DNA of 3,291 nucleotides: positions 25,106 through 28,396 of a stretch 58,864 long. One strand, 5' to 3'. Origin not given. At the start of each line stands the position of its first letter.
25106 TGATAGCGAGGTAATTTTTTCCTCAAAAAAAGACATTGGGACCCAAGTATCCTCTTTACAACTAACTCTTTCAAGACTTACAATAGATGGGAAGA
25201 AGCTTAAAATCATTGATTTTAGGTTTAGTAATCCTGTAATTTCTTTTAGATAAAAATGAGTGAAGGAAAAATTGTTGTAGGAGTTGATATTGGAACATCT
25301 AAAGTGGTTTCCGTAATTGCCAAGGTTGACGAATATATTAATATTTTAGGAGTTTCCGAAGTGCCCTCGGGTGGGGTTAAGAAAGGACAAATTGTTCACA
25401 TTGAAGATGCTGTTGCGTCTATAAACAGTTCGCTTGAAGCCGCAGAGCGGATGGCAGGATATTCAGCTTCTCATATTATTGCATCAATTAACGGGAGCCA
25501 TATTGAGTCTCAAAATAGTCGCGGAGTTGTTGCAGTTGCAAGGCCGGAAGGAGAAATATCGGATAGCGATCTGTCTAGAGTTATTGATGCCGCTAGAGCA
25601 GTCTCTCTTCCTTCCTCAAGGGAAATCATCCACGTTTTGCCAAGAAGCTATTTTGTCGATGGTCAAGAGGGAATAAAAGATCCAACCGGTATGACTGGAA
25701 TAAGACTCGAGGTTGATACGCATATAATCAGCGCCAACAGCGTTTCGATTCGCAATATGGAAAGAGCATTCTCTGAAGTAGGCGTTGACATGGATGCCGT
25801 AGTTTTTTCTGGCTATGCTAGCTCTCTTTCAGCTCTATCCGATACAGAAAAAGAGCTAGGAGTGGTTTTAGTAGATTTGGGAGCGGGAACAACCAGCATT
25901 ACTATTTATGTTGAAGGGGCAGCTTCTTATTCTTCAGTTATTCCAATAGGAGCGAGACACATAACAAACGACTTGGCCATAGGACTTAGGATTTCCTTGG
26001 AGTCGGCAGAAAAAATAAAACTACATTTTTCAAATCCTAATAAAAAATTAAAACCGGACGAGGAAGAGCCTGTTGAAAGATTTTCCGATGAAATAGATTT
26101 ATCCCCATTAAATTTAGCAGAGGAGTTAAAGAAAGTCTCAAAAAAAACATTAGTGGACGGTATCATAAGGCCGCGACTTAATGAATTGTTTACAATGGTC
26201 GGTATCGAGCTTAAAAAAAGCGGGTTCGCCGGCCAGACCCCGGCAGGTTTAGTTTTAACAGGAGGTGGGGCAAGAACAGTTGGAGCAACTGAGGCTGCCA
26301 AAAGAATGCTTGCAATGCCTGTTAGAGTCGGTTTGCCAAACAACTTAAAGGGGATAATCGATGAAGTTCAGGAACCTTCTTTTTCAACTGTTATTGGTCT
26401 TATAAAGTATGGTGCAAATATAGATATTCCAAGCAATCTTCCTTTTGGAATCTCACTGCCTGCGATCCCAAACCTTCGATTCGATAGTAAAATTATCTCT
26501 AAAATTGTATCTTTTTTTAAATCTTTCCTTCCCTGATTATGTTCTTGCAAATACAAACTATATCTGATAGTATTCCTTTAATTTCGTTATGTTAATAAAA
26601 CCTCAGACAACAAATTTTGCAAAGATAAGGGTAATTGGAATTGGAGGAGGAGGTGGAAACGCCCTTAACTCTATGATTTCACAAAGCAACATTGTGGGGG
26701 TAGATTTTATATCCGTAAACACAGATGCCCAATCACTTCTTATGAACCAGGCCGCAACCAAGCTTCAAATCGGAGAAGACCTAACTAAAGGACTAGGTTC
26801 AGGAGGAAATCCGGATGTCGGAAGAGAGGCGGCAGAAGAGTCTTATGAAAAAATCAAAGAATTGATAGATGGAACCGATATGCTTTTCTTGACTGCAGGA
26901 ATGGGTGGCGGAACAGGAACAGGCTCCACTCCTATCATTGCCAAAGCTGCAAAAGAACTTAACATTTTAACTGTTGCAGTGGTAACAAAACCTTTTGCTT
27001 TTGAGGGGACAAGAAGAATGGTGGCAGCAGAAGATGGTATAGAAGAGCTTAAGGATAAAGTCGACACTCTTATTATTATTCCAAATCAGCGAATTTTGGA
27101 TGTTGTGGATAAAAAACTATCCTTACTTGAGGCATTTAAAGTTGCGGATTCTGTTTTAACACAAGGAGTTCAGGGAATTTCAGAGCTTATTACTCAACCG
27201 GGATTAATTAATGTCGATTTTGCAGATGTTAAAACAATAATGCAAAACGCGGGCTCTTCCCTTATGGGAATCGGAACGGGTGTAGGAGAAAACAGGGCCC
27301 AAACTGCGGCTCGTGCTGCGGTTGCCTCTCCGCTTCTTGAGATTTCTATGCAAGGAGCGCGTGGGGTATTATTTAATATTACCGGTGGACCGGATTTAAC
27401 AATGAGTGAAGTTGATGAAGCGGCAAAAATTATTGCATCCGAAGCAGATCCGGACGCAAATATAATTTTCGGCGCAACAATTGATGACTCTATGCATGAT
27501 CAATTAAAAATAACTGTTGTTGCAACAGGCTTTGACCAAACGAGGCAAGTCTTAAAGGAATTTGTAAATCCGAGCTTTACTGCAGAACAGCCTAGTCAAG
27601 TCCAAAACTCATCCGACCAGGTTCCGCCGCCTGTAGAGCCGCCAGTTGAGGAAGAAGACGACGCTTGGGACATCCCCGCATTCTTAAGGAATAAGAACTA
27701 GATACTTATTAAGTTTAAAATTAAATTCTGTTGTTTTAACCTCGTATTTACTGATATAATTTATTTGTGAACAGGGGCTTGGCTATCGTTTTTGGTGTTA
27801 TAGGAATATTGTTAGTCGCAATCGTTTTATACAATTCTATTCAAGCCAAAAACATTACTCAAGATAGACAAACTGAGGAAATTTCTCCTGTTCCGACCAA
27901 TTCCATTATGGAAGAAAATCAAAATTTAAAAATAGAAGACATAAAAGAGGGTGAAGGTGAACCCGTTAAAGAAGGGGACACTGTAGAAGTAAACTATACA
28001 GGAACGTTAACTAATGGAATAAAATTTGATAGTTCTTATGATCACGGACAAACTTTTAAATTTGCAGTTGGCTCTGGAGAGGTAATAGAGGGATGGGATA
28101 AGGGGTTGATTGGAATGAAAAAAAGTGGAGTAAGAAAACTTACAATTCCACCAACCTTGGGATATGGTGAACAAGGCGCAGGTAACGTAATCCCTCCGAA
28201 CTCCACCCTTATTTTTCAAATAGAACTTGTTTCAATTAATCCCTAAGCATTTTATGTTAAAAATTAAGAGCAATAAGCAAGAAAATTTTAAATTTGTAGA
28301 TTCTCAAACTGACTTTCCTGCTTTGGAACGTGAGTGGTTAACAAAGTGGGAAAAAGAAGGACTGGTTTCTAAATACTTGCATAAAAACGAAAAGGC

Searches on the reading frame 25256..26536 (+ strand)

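Call 6: search_protein_families(library=pfam, proteins=[window:25256-26536:+], max_evalue=0.001)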
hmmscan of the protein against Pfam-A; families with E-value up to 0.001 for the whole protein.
window:25256-26536:+ (426 aa): 5 families
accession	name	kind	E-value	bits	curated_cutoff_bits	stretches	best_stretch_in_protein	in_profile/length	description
PF14450.12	FtsA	-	1e-35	123.3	31.8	2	204-381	1-127/127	Cell division protein FtsA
PF02491.25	SHS2_FTSA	-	3.8e-31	107.7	25.4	1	80-158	1-78/79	SHS2 domain inserted in FTSA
PF11104.14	PilM_2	-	7e-06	25.6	27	1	188-261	167-240/340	Type IV pilus assembly protein PilM;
PF06723.19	MreB_Mbl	-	2.7e-05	23.6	27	1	160-359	104-304/327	MreB/Mbl protein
PF06277.17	EutA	-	3.2e-05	23.5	27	0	178-240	122-182/475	Ethanolamine utilisation protein EutA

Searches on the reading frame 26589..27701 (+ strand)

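Call 6: search_protein_families(library=pfam, proteins=[window:26589-27701:+], max_evalue=0.001)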
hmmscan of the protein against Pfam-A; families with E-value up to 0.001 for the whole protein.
window:26589-27701:+ (370 aa): 2 families
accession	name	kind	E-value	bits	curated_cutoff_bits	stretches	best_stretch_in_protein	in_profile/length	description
PF00091.31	Tubulin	-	8.8e-49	166.8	33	1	12-173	1-189/190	Tubulin/FtsZ family, GTPase domain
PF12327.13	FtsZ_C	-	5.4e-37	126.4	27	1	222-316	1-95/95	FtsZ family, C-terminal domain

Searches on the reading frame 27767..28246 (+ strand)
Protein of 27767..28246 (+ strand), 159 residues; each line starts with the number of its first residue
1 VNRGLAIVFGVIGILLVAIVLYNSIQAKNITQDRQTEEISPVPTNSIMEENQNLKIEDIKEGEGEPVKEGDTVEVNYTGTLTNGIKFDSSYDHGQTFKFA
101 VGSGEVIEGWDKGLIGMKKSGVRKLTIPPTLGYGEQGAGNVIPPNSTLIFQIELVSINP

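Call 6: search_protein_families(library=pfam, proteins=[window:27767-28246:+], max_evalue=0.001)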
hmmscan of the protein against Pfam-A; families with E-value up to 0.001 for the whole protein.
window:27767-28246:+ (159 aa): 1 family
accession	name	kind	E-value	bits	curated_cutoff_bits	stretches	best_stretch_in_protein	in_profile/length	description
PF00254.34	FKBP_C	-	4.2e-35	120.4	21.1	1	66-155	4-94/94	FKBP-type peptidyl-prolyl cis-trans isomerase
